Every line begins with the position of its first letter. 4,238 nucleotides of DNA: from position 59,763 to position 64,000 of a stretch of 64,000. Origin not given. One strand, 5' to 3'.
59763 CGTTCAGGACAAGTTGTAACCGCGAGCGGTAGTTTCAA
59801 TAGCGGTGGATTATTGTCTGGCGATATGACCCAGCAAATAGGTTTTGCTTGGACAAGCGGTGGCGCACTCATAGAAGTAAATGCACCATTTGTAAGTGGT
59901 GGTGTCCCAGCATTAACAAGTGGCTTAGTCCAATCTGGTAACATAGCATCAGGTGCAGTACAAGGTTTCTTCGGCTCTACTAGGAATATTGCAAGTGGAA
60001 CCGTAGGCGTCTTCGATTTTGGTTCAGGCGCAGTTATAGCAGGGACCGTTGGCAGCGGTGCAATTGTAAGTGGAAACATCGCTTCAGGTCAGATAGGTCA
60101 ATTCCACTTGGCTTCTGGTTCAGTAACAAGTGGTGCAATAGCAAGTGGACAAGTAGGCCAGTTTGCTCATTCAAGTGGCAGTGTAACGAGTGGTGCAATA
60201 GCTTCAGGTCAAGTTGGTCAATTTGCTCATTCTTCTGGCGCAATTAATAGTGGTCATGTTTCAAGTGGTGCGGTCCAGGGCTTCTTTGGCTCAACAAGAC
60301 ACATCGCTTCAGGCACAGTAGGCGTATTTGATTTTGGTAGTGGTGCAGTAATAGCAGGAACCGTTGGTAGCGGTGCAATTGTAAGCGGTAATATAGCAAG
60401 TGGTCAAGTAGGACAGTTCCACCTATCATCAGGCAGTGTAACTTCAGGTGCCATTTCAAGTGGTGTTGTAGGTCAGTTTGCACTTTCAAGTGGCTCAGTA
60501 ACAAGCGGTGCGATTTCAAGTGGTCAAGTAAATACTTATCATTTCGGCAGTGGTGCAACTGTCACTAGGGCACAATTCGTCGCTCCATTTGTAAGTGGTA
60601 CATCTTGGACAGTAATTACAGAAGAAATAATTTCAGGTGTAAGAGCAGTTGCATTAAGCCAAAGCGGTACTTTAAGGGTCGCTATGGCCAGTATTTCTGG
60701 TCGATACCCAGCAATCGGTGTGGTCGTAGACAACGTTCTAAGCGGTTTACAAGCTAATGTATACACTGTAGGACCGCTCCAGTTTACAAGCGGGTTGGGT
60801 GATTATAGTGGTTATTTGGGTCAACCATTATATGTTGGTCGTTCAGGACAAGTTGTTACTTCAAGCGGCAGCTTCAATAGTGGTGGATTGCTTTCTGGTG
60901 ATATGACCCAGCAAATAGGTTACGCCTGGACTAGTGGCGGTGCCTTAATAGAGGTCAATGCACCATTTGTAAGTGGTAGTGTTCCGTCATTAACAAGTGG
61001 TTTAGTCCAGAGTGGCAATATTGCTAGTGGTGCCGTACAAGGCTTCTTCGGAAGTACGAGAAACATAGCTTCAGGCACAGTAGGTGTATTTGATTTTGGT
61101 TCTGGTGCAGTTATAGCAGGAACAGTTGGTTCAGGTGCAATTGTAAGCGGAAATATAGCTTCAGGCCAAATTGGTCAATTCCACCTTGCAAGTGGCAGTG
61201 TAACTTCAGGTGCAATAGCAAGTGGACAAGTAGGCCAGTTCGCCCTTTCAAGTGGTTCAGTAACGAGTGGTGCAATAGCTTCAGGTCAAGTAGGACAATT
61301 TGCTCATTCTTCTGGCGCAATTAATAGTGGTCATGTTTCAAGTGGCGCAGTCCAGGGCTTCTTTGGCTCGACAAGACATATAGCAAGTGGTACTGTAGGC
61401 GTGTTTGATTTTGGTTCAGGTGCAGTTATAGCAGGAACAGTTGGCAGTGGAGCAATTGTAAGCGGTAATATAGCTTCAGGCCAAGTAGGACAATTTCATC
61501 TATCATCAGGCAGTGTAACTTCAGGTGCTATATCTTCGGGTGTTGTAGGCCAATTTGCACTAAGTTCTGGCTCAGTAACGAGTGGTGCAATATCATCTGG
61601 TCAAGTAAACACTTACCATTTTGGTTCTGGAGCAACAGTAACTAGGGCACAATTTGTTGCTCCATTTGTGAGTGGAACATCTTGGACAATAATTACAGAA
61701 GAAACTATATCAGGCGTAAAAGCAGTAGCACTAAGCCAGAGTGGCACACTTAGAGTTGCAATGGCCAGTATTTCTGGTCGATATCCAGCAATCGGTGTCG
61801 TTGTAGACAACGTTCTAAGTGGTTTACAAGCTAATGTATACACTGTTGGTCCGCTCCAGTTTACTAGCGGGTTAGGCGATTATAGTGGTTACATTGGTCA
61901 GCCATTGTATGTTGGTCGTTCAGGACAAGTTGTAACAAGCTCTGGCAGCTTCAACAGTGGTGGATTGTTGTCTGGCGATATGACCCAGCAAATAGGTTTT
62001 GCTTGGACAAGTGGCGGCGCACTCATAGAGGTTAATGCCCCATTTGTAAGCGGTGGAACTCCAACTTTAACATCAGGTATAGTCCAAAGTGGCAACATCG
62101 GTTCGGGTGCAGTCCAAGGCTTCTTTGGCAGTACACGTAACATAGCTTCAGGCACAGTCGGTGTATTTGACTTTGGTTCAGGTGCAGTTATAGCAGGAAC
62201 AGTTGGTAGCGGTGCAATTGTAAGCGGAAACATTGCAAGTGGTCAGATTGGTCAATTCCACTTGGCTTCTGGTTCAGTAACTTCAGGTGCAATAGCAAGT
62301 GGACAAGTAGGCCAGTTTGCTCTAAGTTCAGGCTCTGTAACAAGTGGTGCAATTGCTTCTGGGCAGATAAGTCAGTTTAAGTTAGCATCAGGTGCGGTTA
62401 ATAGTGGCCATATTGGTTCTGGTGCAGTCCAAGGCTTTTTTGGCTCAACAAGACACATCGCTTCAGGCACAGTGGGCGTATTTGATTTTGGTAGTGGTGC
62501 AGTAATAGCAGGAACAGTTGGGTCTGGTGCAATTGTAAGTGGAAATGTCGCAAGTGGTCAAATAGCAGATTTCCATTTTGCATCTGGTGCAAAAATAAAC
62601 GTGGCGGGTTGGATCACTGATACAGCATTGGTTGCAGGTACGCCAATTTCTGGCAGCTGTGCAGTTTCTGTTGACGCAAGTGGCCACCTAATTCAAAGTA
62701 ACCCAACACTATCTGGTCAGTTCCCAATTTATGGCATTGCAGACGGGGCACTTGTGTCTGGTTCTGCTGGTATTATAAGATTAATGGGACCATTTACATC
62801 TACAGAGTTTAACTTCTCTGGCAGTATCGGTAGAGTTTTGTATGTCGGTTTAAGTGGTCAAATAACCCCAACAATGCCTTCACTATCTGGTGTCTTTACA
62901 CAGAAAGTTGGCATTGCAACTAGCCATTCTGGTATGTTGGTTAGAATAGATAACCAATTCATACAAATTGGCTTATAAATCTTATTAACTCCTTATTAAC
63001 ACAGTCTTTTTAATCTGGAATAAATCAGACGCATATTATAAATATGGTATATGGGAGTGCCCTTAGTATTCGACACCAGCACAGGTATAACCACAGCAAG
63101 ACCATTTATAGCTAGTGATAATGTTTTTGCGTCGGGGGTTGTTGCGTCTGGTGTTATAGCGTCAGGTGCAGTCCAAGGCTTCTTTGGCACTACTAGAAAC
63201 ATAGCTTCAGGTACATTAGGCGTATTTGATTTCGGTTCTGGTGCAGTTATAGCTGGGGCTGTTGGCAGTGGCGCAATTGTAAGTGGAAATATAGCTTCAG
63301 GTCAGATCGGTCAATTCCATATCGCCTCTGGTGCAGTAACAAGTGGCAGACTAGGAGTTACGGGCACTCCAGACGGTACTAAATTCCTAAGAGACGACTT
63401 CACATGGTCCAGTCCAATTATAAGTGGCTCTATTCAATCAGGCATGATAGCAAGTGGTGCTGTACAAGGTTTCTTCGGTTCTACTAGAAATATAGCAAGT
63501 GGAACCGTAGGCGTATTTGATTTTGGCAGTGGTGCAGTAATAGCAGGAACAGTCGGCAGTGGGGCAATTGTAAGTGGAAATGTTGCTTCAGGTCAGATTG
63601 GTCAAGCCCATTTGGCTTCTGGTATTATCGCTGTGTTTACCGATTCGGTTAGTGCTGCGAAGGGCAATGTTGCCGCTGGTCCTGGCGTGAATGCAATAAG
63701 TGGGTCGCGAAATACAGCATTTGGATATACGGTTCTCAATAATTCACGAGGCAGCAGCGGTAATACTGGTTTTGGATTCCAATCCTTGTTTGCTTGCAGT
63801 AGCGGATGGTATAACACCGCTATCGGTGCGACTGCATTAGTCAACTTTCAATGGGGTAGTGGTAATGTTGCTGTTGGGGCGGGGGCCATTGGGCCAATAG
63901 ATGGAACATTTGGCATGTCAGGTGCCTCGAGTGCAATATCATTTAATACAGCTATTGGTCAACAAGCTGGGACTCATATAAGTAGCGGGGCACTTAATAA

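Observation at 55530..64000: Two adjacent giant repeat proteins built from 1.1-1.3 kb tandem DNA repeats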

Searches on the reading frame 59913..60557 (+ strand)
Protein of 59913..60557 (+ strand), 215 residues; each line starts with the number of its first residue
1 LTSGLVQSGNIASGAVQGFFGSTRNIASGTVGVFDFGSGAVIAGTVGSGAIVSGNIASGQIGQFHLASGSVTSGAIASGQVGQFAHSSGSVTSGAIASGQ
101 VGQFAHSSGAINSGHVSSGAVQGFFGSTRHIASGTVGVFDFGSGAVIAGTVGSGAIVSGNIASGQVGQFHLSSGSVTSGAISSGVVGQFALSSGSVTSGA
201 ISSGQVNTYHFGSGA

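Call 73: search_solved_structures(query=window:59913-60557:+, max_evalue=10, show_alignments=3)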
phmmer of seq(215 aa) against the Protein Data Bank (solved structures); distinct sequences matched with E-value up to 10: 3.
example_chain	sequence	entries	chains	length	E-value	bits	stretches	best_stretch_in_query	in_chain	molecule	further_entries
3bs2_A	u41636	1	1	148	0.0086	19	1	48-123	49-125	Lipocalin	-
3bu1_A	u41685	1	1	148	0.0086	19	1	48-123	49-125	Lipocalin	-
3bu9_A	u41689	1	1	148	0.01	18.7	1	49-123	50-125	Lipocalin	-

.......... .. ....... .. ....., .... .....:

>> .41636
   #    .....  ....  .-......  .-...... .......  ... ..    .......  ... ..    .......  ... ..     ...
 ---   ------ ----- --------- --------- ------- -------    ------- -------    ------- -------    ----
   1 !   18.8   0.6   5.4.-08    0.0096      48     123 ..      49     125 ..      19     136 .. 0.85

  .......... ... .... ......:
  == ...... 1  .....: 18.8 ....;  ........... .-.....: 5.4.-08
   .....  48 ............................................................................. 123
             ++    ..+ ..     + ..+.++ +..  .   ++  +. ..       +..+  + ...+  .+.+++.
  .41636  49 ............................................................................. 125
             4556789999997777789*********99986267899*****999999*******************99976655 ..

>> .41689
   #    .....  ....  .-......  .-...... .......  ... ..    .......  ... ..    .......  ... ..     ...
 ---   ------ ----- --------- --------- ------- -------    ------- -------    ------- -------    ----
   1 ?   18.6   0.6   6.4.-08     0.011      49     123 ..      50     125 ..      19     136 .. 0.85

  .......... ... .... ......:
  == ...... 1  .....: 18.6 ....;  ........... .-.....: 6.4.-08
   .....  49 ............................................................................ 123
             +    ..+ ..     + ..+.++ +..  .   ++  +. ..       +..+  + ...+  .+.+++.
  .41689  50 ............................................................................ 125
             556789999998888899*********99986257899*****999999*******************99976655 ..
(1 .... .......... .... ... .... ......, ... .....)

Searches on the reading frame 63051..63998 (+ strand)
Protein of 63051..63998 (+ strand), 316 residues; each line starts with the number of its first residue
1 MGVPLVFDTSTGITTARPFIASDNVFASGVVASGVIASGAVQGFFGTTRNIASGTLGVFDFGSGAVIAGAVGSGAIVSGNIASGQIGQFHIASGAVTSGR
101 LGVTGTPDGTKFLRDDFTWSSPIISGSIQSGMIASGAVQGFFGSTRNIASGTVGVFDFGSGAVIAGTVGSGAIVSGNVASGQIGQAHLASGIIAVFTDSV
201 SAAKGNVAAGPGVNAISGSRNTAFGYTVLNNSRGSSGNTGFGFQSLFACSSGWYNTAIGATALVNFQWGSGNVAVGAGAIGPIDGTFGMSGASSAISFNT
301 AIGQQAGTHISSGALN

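Call 12: search_protein_families(library=pfam, proteins=[window:63051-63998:+], max_evalue=1)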
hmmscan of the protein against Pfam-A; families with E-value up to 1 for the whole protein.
window:63051-63998:+ (316 aa): 0 families

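Call 13: search_protein_families(library=phrogs, proteins=[window:63051-63998:+], max_evalue=0.01)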
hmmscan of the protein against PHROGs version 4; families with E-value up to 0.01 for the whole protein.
window:63051-63998:+ (316 aa): 3 families
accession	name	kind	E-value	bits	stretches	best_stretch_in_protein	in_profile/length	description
phrog_6002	-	head and packaging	2.1e-07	29.9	1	206-280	689-761/1183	virion structural protein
phrog_13518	-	unknown function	1.2e-05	24.6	1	15-193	197-357/1230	-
phrog_4636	-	tail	2.6e-05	23.9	1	187-316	205-317/763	tail spike protein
